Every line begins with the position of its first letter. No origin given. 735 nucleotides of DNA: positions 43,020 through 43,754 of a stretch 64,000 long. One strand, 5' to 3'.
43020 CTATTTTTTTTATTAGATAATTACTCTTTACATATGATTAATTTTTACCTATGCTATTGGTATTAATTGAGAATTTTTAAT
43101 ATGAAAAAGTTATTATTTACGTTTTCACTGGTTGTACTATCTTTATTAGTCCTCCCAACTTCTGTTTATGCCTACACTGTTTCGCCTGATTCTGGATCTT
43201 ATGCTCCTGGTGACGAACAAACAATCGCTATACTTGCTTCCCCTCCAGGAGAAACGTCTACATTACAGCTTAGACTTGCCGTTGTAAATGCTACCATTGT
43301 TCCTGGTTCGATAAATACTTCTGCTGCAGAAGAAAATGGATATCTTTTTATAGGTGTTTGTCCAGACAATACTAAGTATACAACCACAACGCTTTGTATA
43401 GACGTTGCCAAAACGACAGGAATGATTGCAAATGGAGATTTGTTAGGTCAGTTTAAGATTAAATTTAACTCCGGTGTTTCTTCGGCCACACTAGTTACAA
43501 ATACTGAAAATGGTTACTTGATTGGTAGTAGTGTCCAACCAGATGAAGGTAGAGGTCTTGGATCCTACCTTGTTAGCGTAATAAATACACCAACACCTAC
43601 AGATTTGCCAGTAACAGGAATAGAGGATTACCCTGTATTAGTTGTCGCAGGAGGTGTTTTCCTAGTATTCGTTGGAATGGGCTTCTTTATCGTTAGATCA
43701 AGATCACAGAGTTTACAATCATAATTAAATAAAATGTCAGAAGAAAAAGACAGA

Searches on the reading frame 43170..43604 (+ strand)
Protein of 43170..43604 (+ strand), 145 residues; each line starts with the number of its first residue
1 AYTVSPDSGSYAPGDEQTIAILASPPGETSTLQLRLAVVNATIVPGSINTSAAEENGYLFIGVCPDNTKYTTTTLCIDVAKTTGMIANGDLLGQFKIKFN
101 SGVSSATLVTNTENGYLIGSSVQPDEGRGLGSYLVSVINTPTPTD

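Call 46: search_solved_structures(query=window:43173-43604:+, max_evalue=10, show_alignments=3)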
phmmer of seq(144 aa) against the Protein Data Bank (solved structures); distinct sequences matched with E-value up to 10: 1.
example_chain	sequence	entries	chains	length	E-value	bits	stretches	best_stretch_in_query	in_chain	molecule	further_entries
8iwh_Q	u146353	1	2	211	1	12.3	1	15-71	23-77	Photosystem II subunit, PsbQ.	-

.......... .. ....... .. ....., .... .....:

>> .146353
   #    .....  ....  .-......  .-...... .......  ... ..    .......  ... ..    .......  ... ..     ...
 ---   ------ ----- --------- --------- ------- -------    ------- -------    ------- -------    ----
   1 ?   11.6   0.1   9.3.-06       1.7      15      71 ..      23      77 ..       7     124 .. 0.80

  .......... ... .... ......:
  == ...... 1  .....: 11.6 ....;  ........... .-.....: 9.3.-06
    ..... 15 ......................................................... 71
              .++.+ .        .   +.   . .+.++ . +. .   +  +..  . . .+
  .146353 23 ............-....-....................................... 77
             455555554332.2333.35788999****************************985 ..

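Call 59: predict_structure(protein=window:43170-43604:+)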
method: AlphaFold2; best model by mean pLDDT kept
length: 145 residues; sequences in the alignment: 1
mean_pLDDT: 49.4   pTM: 0.50
mean pLDDT of the five models: 49.4, 46.6, 37.4, 37.2, 35.5
residues with pLDDT >= 90: 0; 70-90: 22; 50-70: 45; < 50: 78
segments of 3 or more residues with pLDDT < 50: 26-38, 53-57, 63-74, 79-83, 103-145
pLDDT, mean of each block of 10 residues (from residue 1): 54 72 53 46 72 52 44 48 57 72 47 29 26 31 31
secondary structure, 60 per line:
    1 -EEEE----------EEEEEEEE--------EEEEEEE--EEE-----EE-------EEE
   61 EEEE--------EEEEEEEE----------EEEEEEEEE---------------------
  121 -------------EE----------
elements in order: E2-5 E16-23 E32-38 E41-43 E58-64 E73-80 E91-99

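Call 64: search_solved_structures(query=A3, max_evalue=10, show_alignments=2)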
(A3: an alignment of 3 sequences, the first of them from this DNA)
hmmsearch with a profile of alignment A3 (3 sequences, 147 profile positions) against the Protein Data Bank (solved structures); distinct sequences matched with E-value up to 10: 0.

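Call 65: search_protein_families(library=pfam, proteins=[window:43170-43604:+], max_evalue=10)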
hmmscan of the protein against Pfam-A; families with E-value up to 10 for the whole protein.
seq(145 aa): 0 families
